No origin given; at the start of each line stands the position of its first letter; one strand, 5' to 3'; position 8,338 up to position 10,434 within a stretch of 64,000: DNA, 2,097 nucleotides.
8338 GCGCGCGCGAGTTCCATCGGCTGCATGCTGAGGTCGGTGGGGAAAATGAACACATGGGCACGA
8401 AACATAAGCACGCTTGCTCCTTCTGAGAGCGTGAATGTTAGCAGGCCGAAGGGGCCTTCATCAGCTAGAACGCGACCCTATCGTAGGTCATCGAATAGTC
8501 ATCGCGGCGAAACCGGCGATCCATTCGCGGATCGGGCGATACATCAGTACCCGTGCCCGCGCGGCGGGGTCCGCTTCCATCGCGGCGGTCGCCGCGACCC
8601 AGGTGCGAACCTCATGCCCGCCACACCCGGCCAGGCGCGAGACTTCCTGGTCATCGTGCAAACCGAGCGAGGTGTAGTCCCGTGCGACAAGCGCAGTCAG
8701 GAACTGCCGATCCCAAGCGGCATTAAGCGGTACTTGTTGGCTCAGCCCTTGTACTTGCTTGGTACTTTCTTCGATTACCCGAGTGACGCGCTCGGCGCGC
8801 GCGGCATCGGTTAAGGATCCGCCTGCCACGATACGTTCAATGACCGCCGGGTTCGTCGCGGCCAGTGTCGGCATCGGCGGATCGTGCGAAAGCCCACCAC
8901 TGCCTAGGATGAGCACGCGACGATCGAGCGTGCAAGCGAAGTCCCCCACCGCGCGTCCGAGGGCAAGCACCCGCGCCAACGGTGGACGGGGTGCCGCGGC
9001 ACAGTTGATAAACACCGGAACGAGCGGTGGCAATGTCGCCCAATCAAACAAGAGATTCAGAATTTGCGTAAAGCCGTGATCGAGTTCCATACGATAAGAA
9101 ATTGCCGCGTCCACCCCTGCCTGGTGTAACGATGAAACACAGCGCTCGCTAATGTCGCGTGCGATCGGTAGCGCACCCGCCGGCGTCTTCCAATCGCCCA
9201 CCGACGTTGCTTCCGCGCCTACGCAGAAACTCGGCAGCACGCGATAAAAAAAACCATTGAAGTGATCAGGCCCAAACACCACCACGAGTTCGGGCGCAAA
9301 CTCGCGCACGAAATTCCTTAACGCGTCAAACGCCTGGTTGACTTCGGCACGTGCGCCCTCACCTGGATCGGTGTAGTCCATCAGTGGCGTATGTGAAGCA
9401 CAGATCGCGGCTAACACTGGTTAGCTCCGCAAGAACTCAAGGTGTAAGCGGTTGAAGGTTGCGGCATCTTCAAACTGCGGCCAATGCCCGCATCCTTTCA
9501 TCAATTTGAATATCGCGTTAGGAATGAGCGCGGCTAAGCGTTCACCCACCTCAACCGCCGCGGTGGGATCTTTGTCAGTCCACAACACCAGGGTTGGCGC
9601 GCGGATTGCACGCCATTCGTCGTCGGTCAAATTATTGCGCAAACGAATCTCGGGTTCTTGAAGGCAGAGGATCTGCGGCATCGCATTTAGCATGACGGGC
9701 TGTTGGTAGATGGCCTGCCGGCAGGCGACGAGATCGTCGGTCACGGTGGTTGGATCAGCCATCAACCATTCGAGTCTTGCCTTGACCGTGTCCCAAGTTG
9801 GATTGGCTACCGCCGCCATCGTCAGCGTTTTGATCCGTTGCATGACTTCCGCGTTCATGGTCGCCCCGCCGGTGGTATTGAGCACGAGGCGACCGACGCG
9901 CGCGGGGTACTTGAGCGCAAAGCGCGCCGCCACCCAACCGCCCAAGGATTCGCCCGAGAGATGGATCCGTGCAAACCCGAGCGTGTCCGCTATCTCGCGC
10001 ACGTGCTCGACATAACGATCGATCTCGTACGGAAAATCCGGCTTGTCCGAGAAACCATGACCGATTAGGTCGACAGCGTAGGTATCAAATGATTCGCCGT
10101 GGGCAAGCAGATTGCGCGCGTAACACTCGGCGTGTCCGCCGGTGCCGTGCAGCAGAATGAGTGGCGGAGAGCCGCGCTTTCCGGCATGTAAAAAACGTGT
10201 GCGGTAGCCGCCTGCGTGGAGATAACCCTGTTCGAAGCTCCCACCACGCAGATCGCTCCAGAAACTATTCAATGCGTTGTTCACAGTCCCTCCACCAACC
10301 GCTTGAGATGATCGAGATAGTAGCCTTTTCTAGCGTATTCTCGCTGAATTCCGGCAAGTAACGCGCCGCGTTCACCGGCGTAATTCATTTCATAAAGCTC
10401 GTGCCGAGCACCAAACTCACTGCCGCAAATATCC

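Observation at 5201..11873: Hybrid meta-cleavage operon: HpaB-type oxygenase substituted for MhpA, followed by LLM and a fused double ACAD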

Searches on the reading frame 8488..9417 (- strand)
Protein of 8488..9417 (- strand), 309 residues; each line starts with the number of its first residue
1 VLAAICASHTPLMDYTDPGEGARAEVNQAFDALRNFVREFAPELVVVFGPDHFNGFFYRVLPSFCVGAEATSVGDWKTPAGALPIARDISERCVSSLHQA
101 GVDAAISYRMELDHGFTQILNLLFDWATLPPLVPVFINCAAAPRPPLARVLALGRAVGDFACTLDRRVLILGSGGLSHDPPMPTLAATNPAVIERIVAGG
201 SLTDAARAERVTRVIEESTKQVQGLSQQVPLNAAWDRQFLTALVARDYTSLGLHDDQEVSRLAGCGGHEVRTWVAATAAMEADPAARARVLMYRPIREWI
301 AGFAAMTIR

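Call 3: search_protein_families(library=pfam, proteins=[window:8488-9417:-])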
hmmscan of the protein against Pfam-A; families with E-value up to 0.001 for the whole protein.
window:8488-9417:- (309 aa): 1 family
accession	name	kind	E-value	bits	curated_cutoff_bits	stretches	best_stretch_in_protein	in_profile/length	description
PF02900.23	LigB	-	3.8e-41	141.4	26.3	1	4-303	2-268/269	Catalytic LigB subunit of aromatic ring-opening dioxygenase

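Call 4: search_protein_families(library=ncbifam, proteins=[window:8488-9417:-])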
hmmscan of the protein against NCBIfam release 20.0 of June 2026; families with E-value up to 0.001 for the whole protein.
window:8488-9417:- (309 aa): 11 families
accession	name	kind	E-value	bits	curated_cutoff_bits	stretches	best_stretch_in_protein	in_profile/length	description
NF009910.0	PRK13370.1-4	equivalog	2.3e-106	355.5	291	1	2-307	3-308/312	3-carboxyethylcatechol 2,3-dioxygenase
NF009908.0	PRK13370.1-2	equivalog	2.4e-101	339.3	467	1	6-307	7-308/314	3-carboxyethylcatechol 2,3-dioxygenase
NF009907.0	PRK13370.1-1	equivalog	6.8e-89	298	549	1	6-307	7-309/314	3-carboxyethylcatechol 2,3-dioxygenase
NF009909.0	PRK13370.1-3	subfamily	1.4e-81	274.1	286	1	4-306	5-280/286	3-carboxyethylcatechol 2,3-dioxygenase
NF009901.0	PRK13364.1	subfamily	1.5e-26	93.2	290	1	25-179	32-193/279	class III extradiol dioxygenase family protein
NF009913.0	PRK13373.1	equivalog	2.9e-23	82.7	462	1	2-306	5-326/344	putative dioxygenase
NF009902.0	PRK13365.1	subfamily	8.2e-18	64.4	299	1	24-179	31-194/298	class III extradiol dioxygenase family protein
NF009903.0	PRK13366.1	subfamily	1e-16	61.1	317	1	3-179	6-194/284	class III extradiol dioxygenase subunit beta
NF009912.0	PRK13372.1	equivalog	6.1e-15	55.1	837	1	4-180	154-342/443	protocatechuate 4,5-dioxygenase subunit alpha/beta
NF009904.0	PRK13367.1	equivalog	8.7e-14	51.3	412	1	2-179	5-194/426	gallate dioxygenase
TIGR04336.1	AmmeMemoSam_B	hypoth_equivalog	1.6e-05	24.3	26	1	30-199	55-207/270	AmmeMemoRadiSam system protein B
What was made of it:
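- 8488..9417 (-): MhpB-type (LigB superfamily, class III) Fe(II) extradiol catechol dioxygenase. NF009910 scores 355 bits against a cut-off of 291 (call 4).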

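Call 34: search_solved_structures(query=window:8488-9417:-, max_evalue=0.00001, show_alignments=2)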
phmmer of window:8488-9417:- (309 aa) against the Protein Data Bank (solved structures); distinct sequences matched with E-value up to 0.00001: 3.
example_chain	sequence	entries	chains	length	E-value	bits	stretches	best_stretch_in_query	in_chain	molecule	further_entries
8k04_A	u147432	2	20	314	2.8e-81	276.2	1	6-308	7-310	2,3-dihydroxyphenylpropionate/2,3-dihydroxicinnamic acid 1,2-dioxygenase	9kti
1b4u_B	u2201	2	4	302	1.7e-09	40.5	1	26-187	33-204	PROTOCATECHUATE 4,5-DIOXYGENASE | 4,5-DIOXYGENASE BETA CHAIN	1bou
3wku_A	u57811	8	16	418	6.4e-06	28.8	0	5-179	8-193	Gallate dioxygenase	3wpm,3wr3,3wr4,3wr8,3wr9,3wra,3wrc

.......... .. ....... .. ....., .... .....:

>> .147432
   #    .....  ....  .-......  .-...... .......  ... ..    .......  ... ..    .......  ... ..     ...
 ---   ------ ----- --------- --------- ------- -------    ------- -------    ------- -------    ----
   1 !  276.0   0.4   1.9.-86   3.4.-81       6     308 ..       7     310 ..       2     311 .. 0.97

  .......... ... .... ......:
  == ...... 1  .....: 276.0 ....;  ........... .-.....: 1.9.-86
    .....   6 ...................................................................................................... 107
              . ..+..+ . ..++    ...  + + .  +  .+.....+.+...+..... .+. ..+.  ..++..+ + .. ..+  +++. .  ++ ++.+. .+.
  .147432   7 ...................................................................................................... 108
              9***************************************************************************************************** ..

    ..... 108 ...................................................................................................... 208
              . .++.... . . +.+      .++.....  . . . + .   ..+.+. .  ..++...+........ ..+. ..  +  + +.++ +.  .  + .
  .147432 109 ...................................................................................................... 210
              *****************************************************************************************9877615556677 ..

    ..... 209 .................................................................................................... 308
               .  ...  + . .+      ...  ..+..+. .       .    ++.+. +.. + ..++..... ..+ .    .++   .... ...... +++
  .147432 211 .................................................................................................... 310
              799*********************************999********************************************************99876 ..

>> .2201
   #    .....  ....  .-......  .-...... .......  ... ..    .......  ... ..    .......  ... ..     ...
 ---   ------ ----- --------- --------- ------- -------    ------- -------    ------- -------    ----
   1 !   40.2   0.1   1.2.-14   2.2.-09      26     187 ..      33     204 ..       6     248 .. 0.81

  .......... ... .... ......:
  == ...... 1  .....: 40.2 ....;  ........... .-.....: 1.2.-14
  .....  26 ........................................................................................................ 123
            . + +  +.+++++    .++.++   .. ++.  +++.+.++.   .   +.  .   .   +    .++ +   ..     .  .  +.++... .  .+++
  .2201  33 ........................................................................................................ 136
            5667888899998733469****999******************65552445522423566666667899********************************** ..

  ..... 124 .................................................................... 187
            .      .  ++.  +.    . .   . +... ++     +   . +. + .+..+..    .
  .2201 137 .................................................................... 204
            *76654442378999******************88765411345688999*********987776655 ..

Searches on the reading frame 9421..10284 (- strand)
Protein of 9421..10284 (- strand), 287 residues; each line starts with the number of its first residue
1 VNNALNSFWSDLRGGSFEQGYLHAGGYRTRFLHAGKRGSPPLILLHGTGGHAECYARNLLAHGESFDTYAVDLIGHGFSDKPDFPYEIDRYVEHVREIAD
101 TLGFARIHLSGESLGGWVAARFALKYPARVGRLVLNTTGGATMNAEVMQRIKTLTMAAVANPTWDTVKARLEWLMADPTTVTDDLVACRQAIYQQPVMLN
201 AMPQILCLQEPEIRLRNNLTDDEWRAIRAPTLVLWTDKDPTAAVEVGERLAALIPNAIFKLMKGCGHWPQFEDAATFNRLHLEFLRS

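Call 3: search_protein_families(library=pfam, proteins=[window:9421-10284:-])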
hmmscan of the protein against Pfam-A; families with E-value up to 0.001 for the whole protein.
window:9421-10284:- (287 aa): 4 families
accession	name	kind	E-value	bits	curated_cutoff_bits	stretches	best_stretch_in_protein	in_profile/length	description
PF00561.26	Abhydrolase_1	-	1.1e-29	104.2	25.8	1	40-273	1-244/245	alpha/beta hydrolase fold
PF12697.13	Abhydrolase_6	-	4.9e-28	99.7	26.3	1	42-278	1-215/217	Alpha/beta hydrolase family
PF12146.15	Hydrolase_4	-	3.3e-15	56.5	27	1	42-272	7-237/239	Serine aminopeptidase, S33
PF03096.20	Ndr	-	0.00021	20.5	23.3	1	88-194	82-191/283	Ndr family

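Call 4: search_protein_families(library=ncbifam, proteins=[window:9421-10284:-])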
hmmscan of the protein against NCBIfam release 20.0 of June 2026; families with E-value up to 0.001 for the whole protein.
window:9421-10284:- (287 aa): 33 families (the best 25 are shown)
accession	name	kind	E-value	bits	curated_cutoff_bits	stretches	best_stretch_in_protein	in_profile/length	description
NF045632.1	hydroxlase_HsaD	equivalog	4e-42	144.1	400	1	25-286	20-289/290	4,5:9,10-diseco-3-hydroxy-5,9,17-trioxoandrosta-1(10),2-diene-4-oate hydrolase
TIGR03343.1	biphenyl_bphD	equivalog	2.5e-30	105.6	462.15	1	41-286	32-281/282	2-hydroxy-6-oxo-6-phenylhexa-2,4-dienoate hydrolase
NF011457.0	PRK14875.1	equivalog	1.5e-29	103.1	307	1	26-286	119-370/372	acetoin dehydrogenase dihydrolipoyllysine-residue acetyltransferase subunit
NF051488.1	bifunc_PcaDC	exception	1.2e-27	97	390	1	35-286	8-251/375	bifunctional 3-oxoadipate enol-lactonase/4-carboxymuconolactone decarboxylase PcaDC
TIGR02427.1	protocat_pcaD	equivalog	2.1e-27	96.1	255.85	1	33-286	6-251/251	3-oxoadipate enol-lactonase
TIGR01250.1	pro_imino_pep_2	subfamily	6.3e-21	75.2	167.65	2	21-138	6-129/288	proline iminopeptidase-family hydrolase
NF051487.1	bifunc_PcaCD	exception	3.6e-19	69.1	430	1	34-286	167-412/413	bifunctional 4-carboxymuconolactone decarboxylase/3-oxoadipate enol-lactonase PcaCD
NF050089.1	i_nPHAscl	equivalog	9.6e-18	64.2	300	1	35-139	14-118/288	intracellular short-chain-length polyhydroxyalkanoate depolymerase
TIGR03695.1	menH_SHCHC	equivalog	1e-16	61.2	208.55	1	40-152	3-119/252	2-succinyl-6-hydroxy-2,4-cyclohexadiene-1-carboxylate synthase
NF052614.1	AB_fold_OlsI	equivalog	2.7e-16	59.9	385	2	223-286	192-256/272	ornithine lipid biosynthesis O-acyltransferase OlsI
TIGR01738.1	bioH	equivalog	3.2e-16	59.7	206.95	1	38-284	3-244/245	pimeloyl-ACP methyl ester esterase BioH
TIGR03611.1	RutD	equivalog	3.5e-15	56.1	238.5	1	36-286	10-256/258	pyrimidine utilization protein D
TIGR02240.1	PHA_depoly_arom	equivalog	6.4e-14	51.9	250.6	1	32-156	18-140/276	poly(3-hydroxyalkanoate) depolymerase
TIGR03056.1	bchO_mg_che_rel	equivalog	5.6e-13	48.5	172.55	1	25-285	14-277/278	alpha/beta fold hydrolase BchO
NF045945.1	ProImpepLactob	equivalog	6.1e-13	48.9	400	1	18-155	4-150/293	proline iminopeptidase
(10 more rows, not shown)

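Call 28: search_solved_structures(query=window:9421-10284:-, max_evalue=1e-15, show_alignments=3)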
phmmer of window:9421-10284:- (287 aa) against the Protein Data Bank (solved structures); distinct sequences matched with E-value up to 1e-15: 24.
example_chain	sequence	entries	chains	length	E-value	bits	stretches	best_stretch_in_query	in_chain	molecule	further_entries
5jz9_A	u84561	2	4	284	5.6e-31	111.1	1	28-285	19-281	4,5:9,10-diseco-3-hydroxy-5,9,17-trioxoandrosta-1(10),2-diene-4-oate hydrolase | 2-hydroxy-6-oxo-6-phenylhexa-2,4-dienoate hydrolase BphD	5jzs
7zjt_A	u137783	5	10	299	6.6e-31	110.9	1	28-285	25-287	4,5:9,10-diseco-3-hydroxy-5,9,17-trioxoandrosta-1(10),2-diene-4-oate hydrolase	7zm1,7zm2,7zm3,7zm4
5jzb_A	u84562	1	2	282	6.9e-31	110.8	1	28-285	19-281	4,5:9,10-diseco-3-hydroxy-5,9,17-trioxoandrosta-1(10),2-diene-4-oate hydrolase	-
2vf2_A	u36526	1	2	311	7.6e-31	110.7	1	28-285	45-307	2-HYDROXY-6-OXO-6-PHENYLHEXA-2,4-DIENOATE HYDROLASE BPHD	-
2wud_A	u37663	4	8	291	1.6e-30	109.6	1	28-285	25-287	2-HYDROXY-6-OXO-6-PHENYLHEXA-2,4-DIENOATE HYDROLASE BPHD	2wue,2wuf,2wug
1iun_A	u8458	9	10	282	3.8e-27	98.5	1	24-285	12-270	meta-Cleavage product hydrolase | 2-hydroxy-6-oxo-7-methylocta-2,4-dienoate hydrolase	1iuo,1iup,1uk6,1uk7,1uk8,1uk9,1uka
2d0d_A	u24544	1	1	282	4e-27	98.5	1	24-285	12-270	2-hydroxy-6-oxo-7-methylocta-2,4-dienoate hydrolase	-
2og1_A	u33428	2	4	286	6.4e-25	91.2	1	29-286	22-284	2-hydroxy-6-oxo-6-phenylhexa-2,4-dienoate hydrolase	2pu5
2rht_A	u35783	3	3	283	1.7e-24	89.9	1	29-286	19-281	2-hydroxy-6-oxo-6-phenylhexa-2,4-dienoate hydrolase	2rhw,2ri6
2puh_A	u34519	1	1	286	1.7e-24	89.9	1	29-286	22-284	2-hydroxy-6-oxo-6-phenylhexa-2,4-dienoate hydrolase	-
3v1k_A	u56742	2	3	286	8.4e-24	87.6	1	29-286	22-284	2-hydroxy-6-oxo-6-phenylhexa-2,4-dienoate hydrolase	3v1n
3v1l_A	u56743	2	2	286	2.2e-23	86.2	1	29-286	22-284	2-hydroxy-6-oxo-6-phenylhexa-2,4-dienoate hydrolase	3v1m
2pu7_A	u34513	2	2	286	4.2e-23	85.3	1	29-286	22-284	2-hydroxy-6-oxo-6-phenylhexa-2,4-dienoate hydrolase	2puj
9ijk_A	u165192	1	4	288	8.9e-23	84.2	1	29-285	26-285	2-hydroxy-6-oxononadienedioate/2-hydroxy-6-oxononatrienedioate hydrolase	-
1u2e_A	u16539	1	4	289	9e-23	84.2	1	29-285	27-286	2-hydroxy-6-ketonona-2,4-dienedioic acid hydrolase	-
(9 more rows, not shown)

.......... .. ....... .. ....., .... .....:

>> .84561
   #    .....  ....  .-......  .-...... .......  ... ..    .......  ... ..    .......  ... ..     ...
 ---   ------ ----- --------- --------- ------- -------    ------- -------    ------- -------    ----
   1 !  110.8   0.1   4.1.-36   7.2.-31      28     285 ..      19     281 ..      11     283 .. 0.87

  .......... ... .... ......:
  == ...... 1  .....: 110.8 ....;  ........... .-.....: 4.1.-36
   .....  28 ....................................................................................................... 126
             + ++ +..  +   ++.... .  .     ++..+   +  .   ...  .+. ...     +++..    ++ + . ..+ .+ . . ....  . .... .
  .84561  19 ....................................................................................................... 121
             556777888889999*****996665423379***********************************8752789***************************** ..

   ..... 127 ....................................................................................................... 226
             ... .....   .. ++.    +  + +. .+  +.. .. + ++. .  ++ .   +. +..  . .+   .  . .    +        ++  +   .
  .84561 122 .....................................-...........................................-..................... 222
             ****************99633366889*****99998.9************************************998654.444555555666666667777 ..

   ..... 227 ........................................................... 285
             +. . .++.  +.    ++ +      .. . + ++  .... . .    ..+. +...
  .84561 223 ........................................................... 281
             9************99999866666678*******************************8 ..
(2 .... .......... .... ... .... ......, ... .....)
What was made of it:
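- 9421..10284 (-): Meta-cleavage-product-type C-C hydrolase (alpha/beta fold), GESLGG subfamily. The best PDB matches are HsaD, CumD, BphD and MhpC at 84-111 bits (call 28).
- All the closest solved structures are meta-cleavage product hydrolases (call 28). HsaD is the top hydrolase model (calls 4, 28).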

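Call 55: find_homologous_proteins(query=window:9421-10284:-, max_evalue=1e-15)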
Query window:9421-10284:- (287 aa): 6491 proteins with E <= 1e-15 among 8000 candidates; the best 120 are listed.
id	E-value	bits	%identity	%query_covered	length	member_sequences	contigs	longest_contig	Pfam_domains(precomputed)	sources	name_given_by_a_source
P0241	3.5e-196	668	100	100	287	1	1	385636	PF12697.14,PF00561.27,PF12146.16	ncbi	-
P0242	1.0e-160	552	83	98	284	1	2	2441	PF12697.14,PF03096.21,PF00561.27,PF12146.16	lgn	-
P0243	1.1e-160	552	83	98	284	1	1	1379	PF12697.14,PF03096.21,PF00561.27,PF12146.16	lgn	-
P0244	1.4e-160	551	82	98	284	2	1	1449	PF12697.14,PF00561.27,PF12146.16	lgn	-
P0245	1.6e-160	551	83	98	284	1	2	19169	PF12697.14,PF03096.21,PF00561.27,PF12146.16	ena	-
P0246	2.1e-160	551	83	98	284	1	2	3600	PF12697.14,PF03096.21,PF00561.27,PF12146.16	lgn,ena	-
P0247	2.6e-160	551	83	98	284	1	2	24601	PF12697.14,PF03096.21,PF00561.27,PF12146.16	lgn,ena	-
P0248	2.7e-160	550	83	98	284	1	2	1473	PF12697.14,PF03096.21,PF00561.27,PF12146.16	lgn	-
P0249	2.9e-160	550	83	98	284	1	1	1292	PF12697.14,PF03096.21,PF00561.27,PF12146.16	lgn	-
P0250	3.0e-160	550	83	98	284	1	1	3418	PF12697.14,PF03096.21,PF00561.27,PF12146.16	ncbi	-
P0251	3.5e-160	550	83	98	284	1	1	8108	PF12697.14,PF03096.21,PF00561.27,PF12146.16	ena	-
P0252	3.5e-160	550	83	98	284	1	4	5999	PF12697.14,PF03096.21,PF00561.27,PF12146.16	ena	-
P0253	4.8e-160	550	82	98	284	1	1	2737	PF12697.14,PF03096.21,PF00561.27,PF12146.16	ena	-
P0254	5.0e-160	550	83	98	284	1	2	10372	PF12697.14,PF03096.21,PF00561.27,PF12146.16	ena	-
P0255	5.4e-160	549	83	98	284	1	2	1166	PF12697.14,PF03096.21,PF00561.27,PF12146.16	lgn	-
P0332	2.1e-142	492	74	98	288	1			PF12697.14,PF00561.27,PF12146.16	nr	nr:A312 [uncultured bacterium] ART37509.1 E295 [uncultured bacterium]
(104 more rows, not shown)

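Call 56: list_cluster_members(proteins=[P0332, P0001, P0121])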
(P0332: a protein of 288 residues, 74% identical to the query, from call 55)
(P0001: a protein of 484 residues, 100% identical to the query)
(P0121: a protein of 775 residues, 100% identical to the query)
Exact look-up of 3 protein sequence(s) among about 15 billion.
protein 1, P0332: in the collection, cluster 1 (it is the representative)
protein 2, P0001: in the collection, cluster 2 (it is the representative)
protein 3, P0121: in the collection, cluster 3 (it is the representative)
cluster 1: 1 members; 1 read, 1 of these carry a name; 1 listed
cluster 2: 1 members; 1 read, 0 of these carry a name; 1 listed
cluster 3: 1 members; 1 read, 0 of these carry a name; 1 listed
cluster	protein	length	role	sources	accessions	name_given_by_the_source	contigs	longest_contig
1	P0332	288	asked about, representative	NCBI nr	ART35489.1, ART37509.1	A312 [uncultured bacterium]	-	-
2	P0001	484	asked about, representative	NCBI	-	-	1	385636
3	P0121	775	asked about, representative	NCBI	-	-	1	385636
